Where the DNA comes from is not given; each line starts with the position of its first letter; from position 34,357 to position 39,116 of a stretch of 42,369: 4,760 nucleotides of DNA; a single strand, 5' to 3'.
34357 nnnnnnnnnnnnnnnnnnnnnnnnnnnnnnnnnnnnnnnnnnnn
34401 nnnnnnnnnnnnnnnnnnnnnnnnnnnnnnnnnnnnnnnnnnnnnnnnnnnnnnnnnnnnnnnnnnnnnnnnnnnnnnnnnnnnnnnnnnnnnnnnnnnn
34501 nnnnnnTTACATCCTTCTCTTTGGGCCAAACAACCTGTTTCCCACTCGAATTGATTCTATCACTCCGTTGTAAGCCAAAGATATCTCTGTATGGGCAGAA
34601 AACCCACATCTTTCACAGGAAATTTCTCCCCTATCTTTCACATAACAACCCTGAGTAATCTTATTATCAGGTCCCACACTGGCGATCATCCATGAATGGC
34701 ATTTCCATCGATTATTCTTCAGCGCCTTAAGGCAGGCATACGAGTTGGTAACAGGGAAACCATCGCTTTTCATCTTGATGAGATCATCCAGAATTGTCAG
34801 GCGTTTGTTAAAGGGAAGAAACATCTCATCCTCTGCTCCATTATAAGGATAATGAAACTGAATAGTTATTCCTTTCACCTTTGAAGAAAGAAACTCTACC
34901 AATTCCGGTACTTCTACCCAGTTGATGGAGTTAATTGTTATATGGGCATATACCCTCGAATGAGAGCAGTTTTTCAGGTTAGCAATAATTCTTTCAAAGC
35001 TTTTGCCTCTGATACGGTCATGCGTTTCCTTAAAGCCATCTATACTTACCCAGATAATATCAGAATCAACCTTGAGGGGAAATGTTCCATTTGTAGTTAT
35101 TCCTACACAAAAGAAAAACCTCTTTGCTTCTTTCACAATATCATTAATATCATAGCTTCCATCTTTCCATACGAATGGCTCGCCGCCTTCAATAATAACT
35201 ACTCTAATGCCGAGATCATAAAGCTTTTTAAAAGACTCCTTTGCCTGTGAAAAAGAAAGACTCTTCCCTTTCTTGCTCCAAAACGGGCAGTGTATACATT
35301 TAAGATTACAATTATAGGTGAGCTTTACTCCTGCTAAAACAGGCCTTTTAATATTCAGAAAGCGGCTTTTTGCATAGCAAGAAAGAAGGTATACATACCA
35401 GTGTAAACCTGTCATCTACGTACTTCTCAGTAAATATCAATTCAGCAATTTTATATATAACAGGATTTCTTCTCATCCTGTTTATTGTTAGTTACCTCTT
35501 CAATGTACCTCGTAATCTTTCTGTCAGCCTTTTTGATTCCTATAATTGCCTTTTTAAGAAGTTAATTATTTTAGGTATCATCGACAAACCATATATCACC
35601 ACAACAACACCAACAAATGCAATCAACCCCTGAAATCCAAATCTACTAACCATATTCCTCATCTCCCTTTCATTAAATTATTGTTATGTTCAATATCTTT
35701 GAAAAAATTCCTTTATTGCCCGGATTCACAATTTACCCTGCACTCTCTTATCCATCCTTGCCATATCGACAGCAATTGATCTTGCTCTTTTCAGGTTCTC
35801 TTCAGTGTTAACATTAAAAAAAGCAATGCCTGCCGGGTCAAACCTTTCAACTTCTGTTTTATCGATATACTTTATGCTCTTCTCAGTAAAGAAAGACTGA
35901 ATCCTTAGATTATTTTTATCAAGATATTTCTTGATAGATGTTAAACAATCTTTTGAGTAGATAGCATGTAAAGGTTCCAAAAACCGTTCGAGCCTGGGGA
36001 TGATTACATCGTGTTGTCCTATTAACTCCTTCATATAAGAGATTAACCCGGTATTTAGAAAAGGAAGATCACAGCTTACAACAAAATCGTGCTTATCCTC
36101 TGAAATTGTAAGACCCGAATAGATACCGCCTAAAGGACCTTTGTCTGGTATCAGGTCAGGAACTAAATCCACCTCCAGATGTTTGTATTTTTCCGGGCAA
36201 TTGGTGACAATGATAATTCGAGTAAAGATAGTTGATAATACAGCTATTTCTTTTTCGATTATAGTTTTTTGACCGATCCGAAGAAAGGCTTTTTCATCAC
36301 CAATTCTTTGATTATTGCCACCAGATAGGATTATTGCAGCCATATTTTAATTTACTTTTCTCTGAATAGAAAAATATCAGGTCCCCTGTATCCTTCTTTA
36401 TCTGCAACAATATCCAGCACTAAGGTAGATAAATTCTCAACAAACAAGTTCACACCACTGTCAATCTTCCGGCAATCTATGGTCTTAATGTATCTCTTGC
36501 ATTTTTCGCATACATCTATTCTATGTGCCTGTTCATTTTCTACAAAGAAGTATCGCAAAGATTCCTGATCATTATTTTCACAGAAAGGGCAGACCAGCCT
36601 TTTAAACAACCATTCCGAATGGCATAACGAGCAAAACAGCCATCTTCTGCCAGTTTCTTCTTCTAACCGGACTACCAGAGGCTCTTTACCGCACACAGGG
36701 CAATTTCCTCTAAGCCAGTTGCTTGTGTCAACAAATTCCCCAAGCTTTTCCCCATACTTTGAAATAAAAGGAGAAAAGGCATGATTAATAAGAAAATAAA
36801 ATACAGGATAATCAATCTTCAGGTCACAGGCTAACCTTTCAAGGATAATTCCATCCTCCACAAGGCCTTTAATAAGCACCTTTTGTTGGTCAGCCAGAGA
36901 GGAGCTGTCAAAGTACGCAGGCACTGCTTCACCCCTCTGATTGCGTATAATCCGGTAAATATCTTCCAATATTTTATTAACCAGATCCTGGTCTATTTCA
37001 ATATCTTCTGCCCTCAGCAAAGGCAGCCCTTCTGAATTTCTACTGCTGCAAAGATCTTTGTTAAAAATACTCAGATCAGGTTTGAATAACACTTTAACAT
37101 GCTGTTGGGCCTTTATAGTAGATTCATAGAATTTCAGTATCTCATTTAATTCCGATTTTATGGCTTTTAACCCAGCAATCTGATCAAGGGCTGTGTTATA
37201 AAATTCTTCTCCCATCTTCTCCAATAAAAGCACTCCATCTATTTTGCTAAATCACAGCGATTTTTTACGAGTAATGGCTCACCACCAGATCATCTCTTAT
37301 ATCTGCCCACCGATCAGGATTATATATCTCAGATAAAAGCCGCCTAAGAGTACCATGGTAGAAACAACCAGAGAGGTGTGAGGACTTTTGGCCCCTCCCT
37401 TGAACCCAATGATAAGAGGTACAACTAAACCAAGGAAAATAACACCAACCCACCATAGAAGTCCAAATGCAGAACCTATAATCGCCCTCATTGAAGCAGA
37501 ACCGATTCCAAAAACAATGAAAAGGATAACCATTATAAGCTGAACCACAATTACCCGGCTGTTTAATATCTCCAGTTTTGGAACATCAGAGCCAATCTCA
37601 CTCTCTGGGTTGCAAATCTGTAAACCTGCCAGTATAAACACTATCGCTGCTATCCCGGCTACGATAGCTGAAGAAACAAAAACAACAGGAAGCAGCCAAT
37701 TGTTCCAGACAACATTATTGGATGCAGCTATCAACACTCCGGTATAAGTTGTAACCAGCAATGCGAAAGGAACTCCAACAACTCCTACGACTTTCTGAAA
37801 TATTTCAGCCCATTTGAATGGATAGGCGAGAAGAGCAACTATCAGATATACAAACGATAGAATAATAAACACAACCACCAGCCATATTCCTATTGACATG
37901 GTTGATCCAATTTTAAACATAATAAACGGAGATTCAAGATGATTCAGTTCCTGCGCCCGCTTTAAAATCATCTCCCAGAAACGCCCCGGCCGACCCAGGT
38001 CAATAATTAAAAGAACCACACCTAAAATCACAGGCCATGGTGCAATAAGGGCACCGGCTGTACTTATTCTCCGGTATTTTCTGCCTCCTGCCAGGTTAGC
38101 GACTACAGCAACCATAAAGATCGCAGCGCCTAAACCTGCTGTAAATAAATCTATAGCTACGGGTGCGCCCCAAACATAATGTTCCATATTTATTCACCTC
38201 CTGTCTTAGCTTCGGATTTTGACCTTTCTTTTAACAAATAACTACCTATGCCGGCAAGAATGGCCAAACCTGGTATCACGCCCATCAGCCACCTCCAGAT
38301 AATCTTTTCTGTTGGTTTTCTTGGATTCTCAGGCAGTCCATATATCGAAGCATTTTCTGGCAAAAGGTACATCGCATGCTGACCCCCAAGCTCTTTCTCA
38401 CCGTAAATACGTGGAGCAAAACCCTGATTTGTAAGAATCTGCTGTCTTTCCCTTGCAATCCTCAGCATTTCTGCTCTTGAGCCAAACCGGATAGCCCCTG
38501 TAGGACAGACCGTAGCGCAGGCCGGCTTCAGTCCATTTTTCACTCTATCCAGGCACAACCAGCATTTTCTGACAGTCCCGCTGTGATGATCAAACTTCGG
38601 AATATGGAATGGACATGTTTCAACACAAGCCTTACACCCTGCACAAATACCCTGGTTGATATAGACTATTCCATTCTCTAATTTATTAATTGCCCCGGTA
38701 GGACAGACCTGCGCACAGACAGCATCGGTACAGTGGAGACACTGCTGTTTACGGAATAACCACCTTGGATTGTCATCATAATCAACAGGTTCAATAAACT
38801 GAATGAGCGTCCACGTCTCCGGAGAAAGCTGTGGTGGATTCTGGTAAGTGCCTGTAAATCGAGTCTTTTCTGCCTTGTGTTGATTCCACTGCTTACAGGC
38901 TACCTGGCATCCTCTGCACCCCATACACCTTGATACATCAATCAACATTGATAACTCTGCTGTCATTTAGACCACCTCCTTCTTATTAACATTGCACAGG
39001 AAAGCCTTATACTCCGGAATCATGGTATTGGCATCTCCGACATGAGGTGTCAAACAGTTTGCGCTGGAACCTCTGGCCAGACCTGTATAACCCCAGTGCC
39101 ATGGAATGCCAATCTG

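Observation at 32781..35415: Radical-SAM pair (SPASM/twitch-like + B12-binding) embedded in the selenocysteine/formate-dehydrogenase island and apparently co-transcribed with selB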

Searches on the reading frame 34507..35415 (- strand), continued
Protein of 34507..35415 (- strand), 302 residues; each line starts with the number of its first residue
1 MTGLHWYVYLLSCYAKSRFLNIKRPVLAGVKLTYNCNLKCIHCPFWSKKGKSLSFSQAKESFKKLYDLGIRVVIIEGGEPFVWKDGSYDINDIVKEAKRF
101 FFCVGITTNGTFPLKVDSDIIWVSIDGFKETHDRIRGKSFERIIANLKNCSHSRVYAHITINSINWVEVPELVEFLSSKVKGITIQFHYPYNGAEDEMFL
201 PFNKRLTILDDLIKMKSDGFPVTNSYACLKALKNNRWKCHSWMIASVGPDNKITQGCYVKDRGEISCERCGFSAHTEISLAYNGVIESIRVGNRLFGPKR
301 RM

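Call 75: fold_search(model_id=the predicted structure, library=pdb)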
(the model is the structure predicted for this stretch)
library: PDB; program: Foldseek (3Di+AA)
matches with E <= 10: 1574; with E <= 0.001: 108
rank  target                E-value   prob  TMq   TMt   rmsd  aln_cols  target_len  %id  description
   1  6efn                  4.0e-13  1.00  0.62  0.50   6.7       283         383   20  Structure of a RiPP maturase, SkfB (released 2018-10-24)
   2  5wgg_A                2.9e-12  1.00  0.57  0.41   5.1       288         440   20  Structural Insights into Thioether Bond Formation in the Biosynthesis of Sactipeptides (released 2017-07-26)
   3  5why_B                9.9e-12  1.00  0.58  0.43   4.1       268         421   20  Structural Insights into Thioether Bond Formation in the Biosynthesis of Sactipeptides (released 2017-07-26)
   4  5v1s_A                1.1e-11  1.00  0.65  0.48   8.5       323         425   13  Crystal structure of Streptococcus suis SuiB bound to S-adenosylmethionine (released 2017-08-30)
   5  5v1s_B                1.6e-11  1.00  0.61  0.45   8.2       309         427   14  Crystal structure of Streptococcus suis SuiB bound to S-adenosylmethionine (released 2017-08-30)
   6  5v1t_A                2.0e-11  1.00  0.64  0.46   8.0       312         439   14  Crystal structure of Streptococcus suis SuiB bound to precursor peptide SuiA (released 2017-08-30)
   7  5v1q_A                4.9e-11  1.00  0.65  0.48   7.9       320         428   13  Crystal structure of Streptococcus suis SuiB (released 2017-08-30)
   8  5v1q_B                5.6e-11  1.00  0.60  0.43   8.3       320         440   16  Crystal structure of Streptococcus suis SuiB (released 2017-08-30)
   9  7vob                  1.4e-10  1.00  0.63  0.58   7.7       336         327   15  The crystal structure of a Radical SAM Enzyme BlsE involved in the Biosynthesis of Blasticidin S (released 2022-05-04)
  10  6q2p_B                1.4e-10  1.00  0.53  0.54  10.0       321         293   18  Crystal structure of mouse viperin bound to cytidine triphosphate and S-adenosylhomocysteine (released 2020-01-22)
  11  9gm3_C                1.5e-10  1.00  0.58  0.49   8.8       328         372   17  Crystal structure of the complex formed between the radical SAM protein ChlB and the leader region of its precursor su (released 2025-06-25)
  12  5why_A                1.8e-10  1.00  0.60  0.45   9.5       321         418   18  Structural Insights into Thioether Bond Formation in the Biosynthesis of Sactipeptides (released 2017-07-26)
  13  5vsl_A                3.8e-10  1.00  0.55  0.63   7.8       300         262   18  Crystal structure of viperin with bound [4Fe-4S] cluster and S-adenosylhomocysteine (SAH) (released 2017-06-14)
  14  6q2p_A                4.0e-10  1.00  0.59  0.61   7.2       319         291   17  Crystal structure of mouse viperin bound to cytidine triphosphate and S-adenosylhomocysteine (released 2020-01-22)
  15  2fb2_B                4.3e-10  1.00  0.58  0.54  11.1       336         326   16  Structure of the MoaA Arg17/266/268/Ala triple mutant (released 2006-05-09)
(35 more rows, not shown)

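Call 79: find_encoding_contigs(protein=P0183, flank=7000, max_places=1)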
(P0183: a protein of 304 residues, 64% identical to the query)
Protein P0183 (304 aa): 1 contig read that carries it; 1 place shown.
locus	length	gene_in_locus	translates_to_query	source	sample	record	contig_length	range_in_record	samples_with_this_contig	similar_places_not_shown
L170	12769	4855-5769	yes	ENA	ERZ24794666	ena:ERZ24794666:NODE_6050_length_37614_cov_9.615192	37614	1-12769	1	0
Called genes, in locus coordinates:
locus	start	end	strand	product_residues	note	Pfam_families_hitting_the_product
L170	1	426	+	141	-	?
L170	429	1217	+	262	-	PF12837:Fer4_6 (faint), PF12838:Fer4_7, PF13237:Fer4_10 (weak), PF13247:Fer4_11, PF00037:Fer4, PF12797:Fer4_2 (weak), PF13237:Fer4_10 (weak), PF13187:Fer4_9 (weak), +1 more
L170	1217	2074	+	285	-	PF03916:NrfD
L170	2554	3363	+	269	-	PF24859:FdhE_central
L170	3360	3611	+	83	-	PF00578:AhpC-TSA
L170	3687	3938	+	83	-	PF00578:AhpC-TSA, PF08534:Redoxin (weak)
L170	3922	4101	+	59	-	-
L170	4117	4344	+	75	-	PF00085:Thioredoxin (weak)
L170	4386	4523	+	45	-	-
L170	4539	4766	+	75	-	PF13098:Thioredoxin_2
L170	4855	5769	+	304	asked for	PF04055:Radical_SAM, PF11946:DUF3463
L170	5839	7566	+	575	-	PF02310:B12-binding, PF04055:Radical_SAM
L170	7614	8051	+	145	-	PF02662:FlpD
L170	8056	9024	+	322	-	PF01058:Oxidored_q6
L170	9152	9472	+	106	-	PF13366:PDDEXK_3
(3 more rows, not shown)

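Call 80: find_encoding_contigs(protein=P0196, flank=7000, max_places=1)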
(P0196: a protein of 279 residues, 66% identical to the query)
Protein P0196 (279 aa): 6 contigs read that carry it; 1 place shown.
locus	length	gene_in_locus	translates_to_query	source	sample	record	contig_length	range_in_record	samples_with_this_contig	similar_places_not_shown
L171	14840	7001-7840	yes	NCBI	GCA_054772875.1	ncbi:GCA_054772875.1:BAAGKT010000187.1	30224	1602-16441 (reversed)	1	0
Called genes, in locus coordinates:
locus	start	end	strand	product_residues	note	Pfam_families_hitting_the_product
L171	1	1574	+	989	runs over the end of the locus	PF04879:Molybdop_Fe4S4, PF00384:Molybdopterin, PF01568:Molydop_binding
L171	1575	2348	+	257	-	PF12838:Fer4_7, PF13247:Fer4_11, PF14697:Fer4_21 (weak), PF13237:Fer4_10 (weak), PF12797:Fer4_2 (weak), PF00037:Fer4 (weak), PF12837:Fer4_6 (weak), PF13187:Fer4_9 (weak), +1 more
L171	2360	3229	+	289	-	PF03916:NrfD, PF14589:NrfD_2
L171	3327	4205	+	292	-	PF24859:FdhE_central (weak), PF24860:FdhE_C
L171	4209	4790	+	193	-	PF12804:NTP_transf_3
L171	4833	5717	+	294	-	PF01040:UbiA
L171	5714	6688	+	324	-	PF00348:polyprenyl_synt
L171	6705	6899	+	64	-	PF02416:TatA_B_E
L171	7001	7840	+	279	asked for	PF04055:Radical_SAM, PF11946:DUF3463 (weak)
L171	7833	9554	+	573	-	PF02310:B12-binding, PF04055:Radical_SAM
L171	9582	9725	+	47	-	PF02416:TatA_B_E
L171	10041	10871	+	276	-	PF00902:TatC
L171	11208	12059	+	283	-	PF12849:PBP_like_2, PF13531:SBP_bac_11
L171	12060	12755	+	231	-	PF00528:BPD_transp_1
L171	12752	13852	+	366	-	PF02463:SMC_N (faint), PF00005:ABC_tran, PF13175:AAA_15 (weak), PF13304:AAA_21 (weak), PF08402:TOBE_2 (weak), PF03459:TOBE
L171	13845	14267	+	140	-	PF14539:DUF4442 (weak), PF13622:4HBT_3 (faint), PF03061:4HBT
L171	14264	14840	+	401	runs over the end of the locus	PF03453:MoeA_N, PF00994:MoCF_biosynth, PF03454:MoeA_C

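Call 81: find_encoding_contigs(protein=P0211, flank=7000, max_places=1)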
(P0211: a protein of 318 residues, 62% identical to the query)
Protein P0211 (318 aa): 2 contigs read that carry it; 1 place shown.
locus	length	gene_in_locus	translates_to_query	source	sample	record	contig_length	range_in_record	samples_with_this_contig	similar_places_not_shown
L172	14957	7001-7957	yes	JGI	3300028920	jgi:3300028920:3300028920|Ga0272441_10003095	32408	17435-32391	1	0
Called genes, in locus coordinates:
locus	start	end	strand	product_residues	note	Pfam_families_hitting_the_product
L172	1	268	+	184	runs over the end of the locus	PF10518:TAT_signal (weak), PF04879:Molybdop_Fe4S4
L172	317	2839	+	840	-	PF00384:Molybdopterin, PF01568:Molydop_binding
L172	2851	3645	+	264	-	PF00037:Fer4 (faint), PF12838:Fer4_7, PF13247:Fer4_11, PF12838:Fer4_7 (weak), PF14697:Fer4_21 (weak), PF12797:Fer4_2 (weak), PF12837:Fer4_6 (weak), PF13237:Fer4_10 (weak), +2 more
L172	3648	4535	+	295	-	PF03916:NrfD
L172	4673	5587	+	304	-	PF24859:FdhE_central, PF24860:FdhE_C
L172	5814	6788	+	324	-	PF00348:polyprenyl_synt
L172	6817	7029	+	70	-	PF02416:TatA_B_E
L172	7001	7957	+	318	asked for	PF04055:Radical_SAM, PF11946:DUF3463 (weak)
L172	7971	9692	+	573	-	PF02310:B12-binding, PF04055:Radical_SAM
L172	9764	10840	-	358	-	-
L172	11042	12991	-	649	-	PF00009:GTP_EFTU, PF03144:GTP_EFTU_D2, PF25461:Beta-barrel_SelB, PF09107:WHD_3rd_SelB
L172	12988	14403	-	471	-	PF12390:Se-cys_synth_N, PF03841:SelA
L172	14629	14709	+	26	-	-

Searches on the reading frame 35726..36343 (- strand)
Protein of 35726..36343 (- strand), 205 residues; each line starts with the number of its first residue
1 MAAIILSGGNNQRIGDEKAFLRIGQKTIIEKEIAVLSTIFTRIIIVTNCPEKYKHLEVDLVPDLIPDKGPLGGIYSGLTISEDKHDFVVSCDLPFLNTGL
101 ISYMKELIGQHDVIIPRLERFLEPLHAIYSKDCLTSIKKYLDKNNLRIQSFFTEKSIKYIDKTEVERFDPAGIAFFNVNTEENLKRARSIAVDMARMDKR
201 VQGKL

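Call 4: search_protein_families(library=ncbifam, proteins=[window:35726-36343:-], max_evalue=0.001)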
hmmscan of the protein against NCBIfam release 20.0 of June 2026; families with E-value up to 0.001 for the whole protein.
window:35726-36343:- (205 aa): 14 families
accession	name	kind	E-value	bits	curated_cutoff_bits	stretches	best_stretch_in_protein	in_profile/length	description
NF011056.0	PRK14489.1-1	equivalog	1.3e-50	172.5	379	1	2-191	7-196/363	bifunctional molybdenum cofactor guanylyltransferase MobA/molybdopterin-guanine dinucleotide biosynthesis adaptor protein MobB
NF001457.0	PRK00317.1-3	equivalog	1.8e-40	138.6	164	1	1-187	2-193/200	molybdenum cofactor guanylyltransferase MobA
TIGR02665.1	molyb_mobA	equivalog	6.8e-25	88.2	151.85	1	2-184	2-185/186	molybdenum cofactor guanylyltransferase MobA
NF002741.0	PRK02726.1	equivalog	3.6e-23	82.2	179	1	1-188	8-195/200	molybdenum cofactor guanylyltransferase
NF001837.0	PRK00560.1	equivalog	1.1e-15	57.8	182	1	3-189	11-189/196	molybdenum cofactor guanylyltransferase MobA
NF011059.0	PRK14490.1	equivalog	4.5e-15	55.7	354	1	2-188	182-366/374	bifunctional molybdenum cofactor guanylyltransferase MobA/molybdopterin-guanine dinucleotide biosynthesis adaptor protein MobB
NF001855.0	PRK00576.1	equivalog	1.5e-13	50.8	205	1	1-185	7-190/197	molybdenum cofactor guanylyltransferase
TIGR03310.1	matur_MocA_YgfJ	equivalog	8.7e-13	48.7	186.45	1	3-161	2-169/188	molybdenum cofactor cytidylyltransferase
NF011057.0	PRK14489.1-2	subfamily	1.4e-11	44.2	541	1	1-196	7-203/363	bifunctional molybdenum cofactor guanylyltransferase MobA/molybdopterin-guanine dinucleotide biosynthesis adaptor protein MobB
NF011058.0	PRK14489.1-3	exception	4.9e-08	31.9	820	1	2-188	10-202/382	molybdenum cofactor guanylyltransferase MobA, DUF3305 domain-containing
NF011070.0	PRK14500.1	equivalog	9.5e-08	31.6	606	1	4-186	170-350/358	putative bifunctional molybdopterin-guanine dinucleotide biosynthesis protein MoaC/MobA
NF045665.1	NTPtran_DVU1551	equivalog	1.4e-05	24.4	315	1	1-117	1-127/359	DVU_1551 family NTP transferase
NF041135.1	IPPtranDIPPsyn_Thcocales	equivalog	0.00014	21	580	0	1-51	1-53/419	bifunctional L-myo-inositol-1-phosphate cytidylyltransferase/CDP-L-myo-inositol myo-inositolphosphotransferase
TIGR00453.1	ispD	equivalog_domain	0.00078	18.9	181.3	0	3-52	2-54/219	2-C-methyl-D-erythritol 4-phosphate cytidylyltransferase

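Call 5: search_protein_families(library=pfam, proteins=[window:35726-36343:-], max_evalue=0.001)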
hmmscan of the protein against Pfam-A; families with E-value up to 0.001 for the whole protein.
window:35726-36343:- (205 aa): 1 family
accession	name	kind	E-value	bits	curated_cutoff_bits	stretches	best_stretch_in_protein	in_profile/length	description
PF12804.13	NTP_transf_3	-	3e-29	102.7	27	1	3-147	1-151/160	MobA-like NTP transferase domain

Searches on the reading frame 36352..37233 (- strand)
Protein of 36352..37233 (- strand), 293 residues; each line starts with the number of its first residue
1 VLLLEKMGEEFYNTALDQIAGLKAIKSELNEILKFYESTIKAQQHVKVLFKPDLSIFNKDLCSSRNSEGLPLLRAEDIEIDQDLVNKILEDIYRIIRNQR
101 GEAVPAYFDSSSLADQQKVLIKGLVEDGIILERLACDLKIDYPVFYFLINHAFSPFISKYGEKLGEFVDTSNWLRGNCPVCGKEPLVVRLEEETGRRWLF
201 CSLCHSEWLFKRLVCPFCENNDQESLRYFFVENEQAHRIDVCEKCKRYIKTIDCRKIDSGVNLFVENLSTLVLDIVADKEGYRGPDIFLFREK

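Call 4: search_protein_families(library=ncbifam, proteins=[window:36352-37233:-], max_evalue=0.001)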
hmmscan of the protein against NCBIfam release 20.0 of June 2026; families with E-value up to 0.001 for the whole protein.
window:36352-37233:- (293 aa): 2 families
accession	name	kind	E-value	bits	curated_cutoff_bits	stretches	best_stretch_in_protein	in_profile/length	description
NF002925.0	PRK03564.1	equivalog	7.1e-20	71.9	426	1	174-287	186-299/309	formate dehydrogenase accessory protein FdhE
TIGR01562.1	FdhE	equivalog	2.1e-19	70.2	187.65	1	26-290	43-304/305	formate dehydrogenase accessory protein FdhE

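Call 5: search_protein_families(library=pfam, proteins=[window:36352-37233:-], max_evalue=0.001)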
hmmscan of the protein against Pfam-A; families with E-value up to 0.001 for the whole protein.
window:36352-37233:- (293 aa): 2 families
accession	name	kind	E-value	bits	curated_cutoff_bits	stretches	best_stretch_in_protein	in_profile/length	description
PF24859.1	FdhE_central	-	1.4e-09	38.4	27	1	178-212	2-39/39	FdhE, central domain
PF24860.1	FdhE_C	-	3.2e-07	30.9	27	1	215-283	3-74/82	FdhE, C-terminal domain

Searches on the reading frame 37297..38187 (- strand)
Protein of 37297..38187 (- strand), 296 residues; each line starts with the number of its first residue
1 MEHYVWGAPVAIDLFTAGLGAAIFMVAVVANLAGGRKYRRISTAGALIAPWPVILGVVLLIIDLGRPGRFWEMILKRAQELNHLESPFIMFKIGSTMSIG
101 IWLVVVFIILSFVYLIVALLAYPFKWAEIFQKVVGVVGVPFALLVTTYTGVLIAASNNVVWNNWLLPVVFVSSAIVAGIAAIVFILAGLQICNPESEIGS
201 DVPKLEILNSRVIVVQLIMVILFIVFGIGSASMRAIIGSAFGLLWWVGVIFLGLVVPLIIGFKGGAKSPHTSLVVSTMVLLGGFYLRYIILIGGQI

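Call 48: search_protein_families(library=pfam, proteins=[window:37297-38187:-], max_evalue=0.00001)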
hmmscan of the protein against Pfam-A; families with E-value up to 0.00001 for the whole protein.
window:37297-38187:- (296 aa): 1 family
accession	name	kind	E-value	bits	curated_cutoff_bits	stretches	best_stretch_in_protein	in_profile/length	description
PF03916.19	NrfD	-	8.7e-34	118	25.8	1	3-296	8-310/313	Polysulphide reductase, NrfD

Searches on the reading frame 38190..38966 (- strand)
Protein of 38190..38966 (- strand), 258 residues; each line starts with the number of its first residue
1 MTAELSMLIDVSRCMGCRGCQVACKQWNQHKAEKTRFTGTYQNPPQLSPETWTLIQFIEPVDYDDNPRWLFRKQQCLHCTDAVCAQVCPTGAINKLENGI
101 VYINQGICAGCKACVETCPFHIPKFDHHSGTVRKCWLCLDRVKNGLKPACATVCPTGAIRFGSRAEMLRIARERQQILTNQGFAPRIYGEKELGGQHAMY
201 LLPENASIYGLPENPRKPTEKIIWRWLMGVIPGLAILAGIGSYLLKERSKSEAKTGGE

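Call 48: search_protein_families(library=pfam, proteins=[window:38190-38966:-], max_evalue=0.00001)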
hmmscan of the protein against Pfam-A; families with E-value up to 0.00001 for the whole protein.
window:38190-38966:- (258 aa): 10 families
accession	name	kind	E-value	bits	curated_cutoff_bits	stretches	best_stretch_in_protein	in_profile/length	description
PF13247.11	Fer4_11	-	3e-26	91.9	26.2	1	68-164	2-100/100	4Fe-4S dicluster domain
PF12838.12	Fer4_7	-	2e-14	54.2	27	1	13-92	1-52/52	4Fe-4S dicluster domain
PF12837.12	Fer4_6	-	2.3e-11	43.5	25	0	100-122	1-23/24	4Fe-4S binding domain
PF13187.11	Fer4_9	-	4.4e-11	43.1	27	0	13-93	1-52/52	4Fe-4S dicluster domain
PF00037.32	Fer4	-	2.8e-10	40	21.1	0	101-122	1-22/24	4Fe-4S binding domain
PF12797.12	Fer4_2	-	9.3e-10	38.3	24.5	0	100-120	2-22/22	4Fe-4S binding domain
PF13237.11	Fer4_10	-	1.5e-08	34.9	25.5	0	72-119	5-53/53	4Fe-4S dicluster domain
PF14697.11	Fer4_21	-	9.5e-08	32.5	35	0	73-120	5-53/59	4Fe-4S dicluster domain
PF13484.11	Fer4_16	-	1.9e-06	29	30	0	75-95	1-19/66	4Fe-4S double cluster binding domain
PF25160.1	LdpA_Fe-S-bd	-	4.2e-06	26.9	27.6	0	83-121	8-41/49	LdpA Fe-S cluster-binding domain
